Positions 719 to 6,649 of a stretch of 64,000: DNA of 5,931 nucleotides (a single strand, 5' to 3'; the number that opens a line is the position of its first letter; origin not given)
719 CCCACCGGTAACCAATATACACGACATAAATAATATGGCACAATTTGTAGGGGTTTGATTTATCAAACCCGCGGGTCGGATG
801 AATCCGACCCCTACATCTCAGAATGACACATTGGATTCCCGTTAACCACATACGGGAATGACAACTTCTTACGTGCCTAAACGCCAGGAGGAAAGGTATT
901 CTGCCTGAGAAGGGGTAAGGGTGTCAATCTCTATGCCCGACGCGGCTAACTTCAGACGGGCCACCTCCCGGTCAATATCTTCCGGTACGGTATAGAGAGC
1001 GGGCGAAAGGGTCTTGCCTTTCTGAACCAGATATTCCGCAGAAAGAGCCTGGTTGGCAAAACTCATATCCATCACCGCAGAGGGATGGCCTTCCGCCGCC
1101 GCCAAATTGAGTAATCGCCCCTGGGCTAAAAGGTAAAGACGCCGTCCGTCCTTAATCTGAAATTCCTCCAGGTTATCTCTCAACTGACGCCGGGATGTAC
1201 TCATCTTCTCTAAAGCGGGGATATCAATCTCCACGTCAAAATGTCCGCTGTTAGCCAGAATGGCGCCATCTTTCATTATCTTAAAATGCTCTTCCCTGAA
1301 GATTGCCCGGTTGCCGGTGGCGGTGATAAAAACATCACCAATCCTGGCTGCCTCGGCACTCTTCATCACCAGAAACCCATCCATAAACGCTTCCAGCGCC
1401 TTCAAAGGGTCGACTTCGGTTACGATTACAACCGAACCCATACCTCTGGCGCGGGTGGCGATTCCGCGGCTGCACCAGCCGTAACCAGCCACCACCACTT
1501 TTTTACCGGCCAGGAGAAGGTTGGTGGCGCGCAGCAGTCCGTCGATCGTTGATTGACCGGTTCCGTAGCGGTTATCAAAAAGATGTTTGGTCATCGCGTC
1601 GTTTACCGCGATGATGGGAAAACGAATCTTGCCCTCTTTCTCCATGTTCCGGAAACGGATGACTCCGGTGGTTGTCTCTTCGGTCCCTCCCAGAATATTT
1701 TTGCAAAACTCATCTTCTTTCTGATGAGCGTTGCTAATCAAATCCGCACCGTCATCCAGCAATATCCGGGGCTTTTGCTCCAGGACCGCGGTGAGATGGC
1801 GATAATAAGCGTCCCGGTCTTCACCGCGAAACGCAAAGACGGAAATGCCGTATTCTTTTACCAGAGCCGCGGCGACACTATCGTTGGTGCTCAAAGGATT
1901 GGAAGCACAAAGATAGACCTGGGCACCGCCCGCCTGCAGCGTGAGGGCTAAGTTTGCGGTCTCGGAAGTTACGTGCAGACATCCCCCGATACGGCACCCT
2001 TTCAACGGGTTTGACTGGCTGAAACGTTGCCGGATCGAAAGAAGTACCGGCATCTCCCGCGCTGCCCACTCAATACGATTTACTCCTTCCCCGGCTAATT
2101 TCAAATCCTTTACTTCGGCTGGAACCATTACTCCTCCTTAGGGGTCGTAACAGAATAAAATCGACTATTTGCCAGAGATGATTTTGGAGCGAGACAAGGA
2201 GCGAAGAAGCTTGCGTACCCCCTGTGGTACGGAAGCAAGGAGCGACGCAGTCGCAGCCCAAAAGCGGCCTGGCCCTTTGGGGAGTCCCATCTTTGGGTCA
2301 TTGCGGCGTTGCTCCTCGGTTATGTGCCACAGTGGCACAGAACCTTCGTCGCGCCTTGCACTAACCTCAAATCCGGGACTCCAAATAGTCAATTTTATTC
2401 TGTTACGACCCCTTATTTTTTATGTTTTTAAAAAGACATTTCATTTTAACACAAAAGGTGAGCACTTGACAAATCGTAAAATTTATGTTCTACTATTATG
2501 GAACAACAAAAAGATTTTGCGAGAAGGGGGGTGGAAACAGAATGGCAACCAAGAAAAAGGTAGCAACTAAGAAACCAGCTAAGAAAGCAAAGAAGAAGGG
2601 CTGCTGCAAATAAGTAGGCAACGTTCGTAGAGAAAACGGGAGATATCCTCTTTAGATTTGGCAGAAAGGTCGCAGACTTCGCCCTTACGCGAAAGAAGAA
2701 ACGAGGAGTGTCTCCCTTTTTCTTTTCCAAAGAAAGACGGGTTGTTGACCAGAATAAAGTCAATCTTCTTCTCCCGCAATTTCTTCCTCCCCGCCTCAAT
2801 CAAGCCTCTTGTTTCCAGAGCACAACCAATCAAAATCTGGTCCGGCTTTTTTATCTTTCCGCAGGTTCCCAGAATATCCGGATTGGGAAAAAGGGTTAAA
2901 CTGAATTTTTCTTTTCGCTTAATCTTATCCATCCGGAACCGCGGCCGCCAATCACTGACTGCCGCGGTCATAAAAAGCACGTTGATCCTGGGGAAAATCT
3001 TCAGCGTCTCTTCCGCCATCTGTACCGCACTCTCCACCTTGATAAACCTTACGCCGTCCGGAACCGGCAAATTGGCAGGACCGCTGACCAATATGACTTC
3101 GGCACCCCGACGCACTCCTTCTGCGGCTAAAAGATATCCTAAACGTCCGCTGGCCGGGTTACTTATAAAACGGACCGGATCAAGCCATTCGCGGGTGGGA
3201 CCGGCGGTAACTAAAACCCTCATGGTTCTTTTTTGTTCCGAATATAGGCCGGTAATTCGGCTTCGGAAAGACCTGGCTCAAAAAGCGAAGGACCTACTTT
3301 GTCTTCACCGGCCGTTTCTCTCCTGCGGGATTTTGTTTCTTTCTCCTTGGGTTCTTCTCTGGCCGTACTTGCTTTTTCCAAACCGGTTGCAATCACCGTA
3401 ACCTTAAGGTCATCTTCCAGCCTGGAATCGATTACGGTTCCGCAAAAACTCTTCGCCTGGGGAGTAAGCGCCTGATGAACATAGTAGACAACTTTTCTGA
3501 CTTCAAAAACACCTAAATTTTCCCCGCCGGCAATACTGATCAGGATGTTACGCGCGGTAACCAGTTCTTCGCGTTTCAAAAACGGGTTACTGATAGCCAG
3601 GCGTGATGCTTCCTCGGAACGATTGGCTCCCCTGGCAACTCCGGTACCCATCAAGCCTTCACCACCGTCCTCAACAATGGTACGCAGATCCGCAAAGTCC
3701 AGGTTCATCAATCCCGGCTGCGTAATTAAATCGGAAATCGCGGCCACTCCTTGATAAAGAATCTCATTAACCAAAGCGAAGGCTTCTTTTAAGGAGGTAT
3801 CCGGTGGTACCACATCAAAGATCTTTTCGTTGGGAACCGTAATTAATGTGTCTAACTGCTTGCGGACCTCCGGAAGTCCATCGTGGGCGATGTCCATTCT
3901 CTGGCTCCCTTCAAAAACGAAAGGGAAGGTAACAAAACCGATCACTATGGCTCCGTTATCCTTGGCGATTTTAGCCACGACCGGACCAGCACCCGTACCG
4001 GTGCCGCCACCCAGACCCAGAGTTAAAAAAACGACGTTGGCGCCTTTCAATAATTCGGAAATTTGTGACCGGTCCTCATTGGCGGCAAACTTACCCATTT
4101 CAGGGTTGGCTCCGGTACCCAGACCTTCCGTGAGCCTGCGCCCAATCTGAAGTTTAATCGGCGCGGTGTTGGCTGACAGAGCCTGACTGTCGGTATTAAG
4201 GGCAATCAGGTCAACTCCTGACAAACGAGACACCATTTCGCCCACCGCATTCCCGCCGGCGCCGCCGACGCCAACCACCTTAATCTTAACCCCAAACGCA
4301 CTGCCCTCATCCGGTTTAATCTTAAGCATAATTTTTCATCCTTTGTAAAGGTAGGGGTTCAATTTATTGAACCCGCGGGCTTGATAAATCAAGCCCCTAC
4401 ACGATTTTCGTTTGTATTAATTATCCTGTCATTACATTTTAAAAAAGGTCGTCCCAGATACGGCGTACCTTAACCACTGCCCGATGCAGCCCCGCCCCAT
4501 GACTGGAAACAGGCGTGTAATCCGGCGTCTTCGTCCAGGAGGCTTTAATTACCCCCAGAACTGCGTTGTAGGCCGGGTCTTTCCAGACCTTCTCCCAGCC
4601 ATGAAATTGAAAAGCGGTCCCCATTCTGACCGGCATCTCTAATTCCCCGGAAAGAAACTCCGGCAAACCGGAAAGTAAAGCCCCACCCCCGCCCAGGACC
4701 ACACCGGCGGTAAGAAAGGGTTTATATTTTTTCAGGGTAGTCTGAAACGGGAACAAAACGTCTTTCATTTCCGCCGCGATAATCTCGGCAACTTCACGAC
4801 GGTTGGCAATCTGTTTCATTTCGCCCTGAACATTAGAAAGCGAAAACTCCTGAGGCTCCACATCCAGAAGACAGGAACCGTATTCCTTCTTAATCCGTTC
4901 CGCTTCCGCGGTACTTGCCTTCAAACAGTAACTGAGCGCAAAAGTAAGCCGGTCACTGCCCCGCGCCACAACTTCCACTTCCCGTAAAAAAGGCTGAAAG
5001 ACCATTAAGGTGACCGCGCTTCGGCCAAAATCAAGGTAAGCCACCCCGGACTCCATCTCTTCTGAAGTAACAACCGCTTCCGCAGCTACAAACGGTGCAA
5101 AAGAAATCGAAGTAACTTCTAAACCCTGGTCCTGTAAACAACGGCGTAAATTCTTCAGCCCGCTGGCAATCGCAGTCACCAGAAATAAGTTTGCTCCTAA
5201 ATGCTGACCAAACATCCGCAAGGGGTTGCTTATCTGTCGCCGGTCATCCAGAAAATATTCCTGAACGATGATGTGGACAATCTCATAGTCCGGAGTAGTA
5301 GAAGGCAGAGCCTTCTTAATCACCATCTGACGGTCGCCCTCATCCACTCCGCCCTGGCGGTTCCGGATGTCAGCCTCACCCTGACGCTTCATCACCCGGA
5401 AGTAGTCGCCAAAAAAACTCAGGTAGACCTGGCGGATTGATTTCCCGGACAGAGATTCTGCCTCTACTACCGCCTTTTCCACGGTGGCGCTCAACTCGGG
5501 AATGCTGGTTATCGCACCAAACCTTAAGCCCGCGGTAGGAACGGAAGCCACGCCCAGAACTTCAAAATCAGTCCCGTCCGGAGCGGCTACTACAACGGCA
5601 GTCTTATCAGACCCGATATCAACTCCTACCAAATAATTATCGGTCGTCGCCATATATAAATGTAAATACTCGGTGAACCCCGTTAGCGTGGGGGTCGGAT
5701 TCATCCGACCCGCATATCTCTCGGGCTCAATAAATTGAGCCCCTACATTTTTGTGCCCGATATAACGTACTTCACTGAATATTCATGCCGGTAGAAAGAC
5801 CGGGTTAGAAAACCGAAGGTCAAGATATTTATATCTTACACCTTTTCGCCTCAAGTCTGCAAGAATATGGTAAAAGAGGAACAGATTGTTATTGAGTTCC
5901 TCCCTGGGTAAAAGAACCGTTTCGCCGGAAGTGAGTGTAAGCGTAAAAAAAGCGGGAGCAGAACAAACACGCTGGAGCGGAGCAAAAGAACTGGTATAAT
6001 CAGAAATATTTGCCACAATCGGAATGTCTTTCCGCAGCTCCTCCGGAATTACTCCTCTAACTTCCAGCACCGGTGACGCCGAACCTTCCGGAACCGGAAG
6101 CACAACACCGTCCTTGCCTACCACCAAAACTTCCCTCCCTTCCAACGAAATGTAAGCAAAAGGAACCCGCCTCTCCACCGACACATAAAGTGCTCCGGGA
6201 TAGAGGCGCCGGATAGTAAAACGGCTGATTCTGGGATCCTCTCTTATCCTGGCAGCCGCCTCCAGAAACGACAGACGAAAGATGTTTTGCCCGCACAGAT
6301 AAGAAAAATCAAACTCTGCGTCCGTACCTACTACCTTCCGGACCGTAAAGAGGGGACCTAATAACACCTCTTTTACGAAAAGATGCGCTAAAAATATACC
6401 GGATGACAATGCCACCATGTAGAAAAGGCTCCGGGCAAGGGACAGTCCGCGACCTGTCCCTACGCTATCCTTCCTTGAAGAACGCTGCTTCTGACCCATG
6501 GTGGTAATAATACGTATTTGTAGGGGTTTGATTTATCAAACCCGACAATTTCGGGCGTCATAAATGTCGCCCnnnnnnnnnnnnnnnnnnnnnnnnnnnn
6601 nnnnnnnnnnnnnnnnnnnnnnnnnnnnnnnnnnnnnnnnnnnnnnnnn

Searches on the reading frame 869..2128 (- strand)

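Call 50: search_protein_families(library=pfam, proteins=[window:869-2128:-], max_evalue=0.001)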
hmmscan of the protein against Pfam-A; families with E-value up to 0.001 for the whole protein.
window:869-2128:- (419 aa): 4 families
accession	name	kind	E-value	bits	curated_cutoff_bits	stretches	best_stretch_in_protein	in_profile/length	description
PF05221.23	AdoHcyase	-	9.9e-63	212.5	25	2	5-136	3-138/299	S-adenosyl-L-homocysteine hydrolase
PF00670.27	AdoHcyase_NAD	-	1.7e-51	175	27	1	186-346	1-161/162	S-adenosyl-L-homocysteine hydrolase, NAD binding domain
PF07991.19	KARI_N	-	4.7e-06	26.7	20.6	1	206-301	2-101/165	Acetohydroxy acid isomeroreductase, NADPH-binding domain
PF02826.25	2-Hacid_dh_C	-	1e-05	25.4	25.1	1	204-296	32-128/178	D-isomer specific 2-hydroxyacid dehydrogenase, NAD binding domain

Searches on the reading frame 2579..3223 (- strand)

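Call 50: search_protein_families(library=pfam, proteins=[window:2579-3223:-], max_evalue=0.001)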
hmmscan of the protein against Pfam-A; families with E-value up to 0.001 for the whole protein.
window:2579-3223:- (214 aa): 1 family
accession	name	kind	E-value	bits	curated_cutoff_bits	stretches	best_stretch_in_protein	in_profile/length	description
PF04127.22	DFP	-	5.1e-54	183.4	22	1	2-163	5-170/186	DNA/pantothenate metabolism flavoprotein C-terminal domain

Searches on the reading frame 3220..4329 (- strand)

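Call 50: search_protein_families(library=pfam, proteins=[window:3220-4329:-], max_evalue=0.001)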
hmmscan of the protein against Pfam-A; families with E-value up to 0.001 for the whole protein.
window:3220-4329:- (369 aa): 2 families
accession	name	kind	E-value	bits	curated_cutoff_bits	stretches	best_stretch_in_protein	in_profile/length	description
PF00091.31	Tubulin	-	1.5e-42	146.5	33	1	15-174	1-189/190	Tubulin/FtsZ family, GTPase domain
PF12327.13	FtsZ_C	-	7.4e-23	81.1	27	1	223-318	1-95/95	FtsZ family, C-terminal domain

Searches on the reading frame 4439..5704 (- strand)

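Call 50: search_protein_families(library=pfam, proteins=[window:4439-5704:-], max_evalue=0.001)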
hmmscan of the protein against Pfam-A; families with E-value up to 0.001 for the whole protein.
window:4439-5704:- (421 aa): 3 families
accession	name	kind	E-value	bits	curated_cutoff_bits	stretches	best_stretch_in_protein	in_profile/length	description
PF14450.12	FtsA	-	2.3e-23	83.4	31.8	1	222-384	1-127/127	Cell division protein FtsA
PF02491.25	SHS2_FTSA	-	5.2e-16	59.2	25.4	1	100-177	2-79/79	SHS2 domain inserted in FTSA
PF06723.19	MreB_Mbl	-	7.8e-08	32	27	1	259-362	192-304/327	MreB/Mbl protein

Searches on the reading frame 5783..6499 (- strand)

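Call 50: search_protein_families(library=pfam, proteins=[window:5783-6499:-], max_evalue=0.001)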
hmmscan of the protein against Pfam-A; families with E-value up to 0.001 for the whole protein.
window:5783-6499:- (238 aa): 1 family
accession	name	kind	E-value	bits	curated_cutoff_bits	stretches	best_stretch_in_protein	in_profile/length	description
PF03799.20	FtsQ_DivIB_C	-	3.9e-05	24.9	21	1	124-229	9-114/114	Cell division protein FtsQ/DivIB, C-terminal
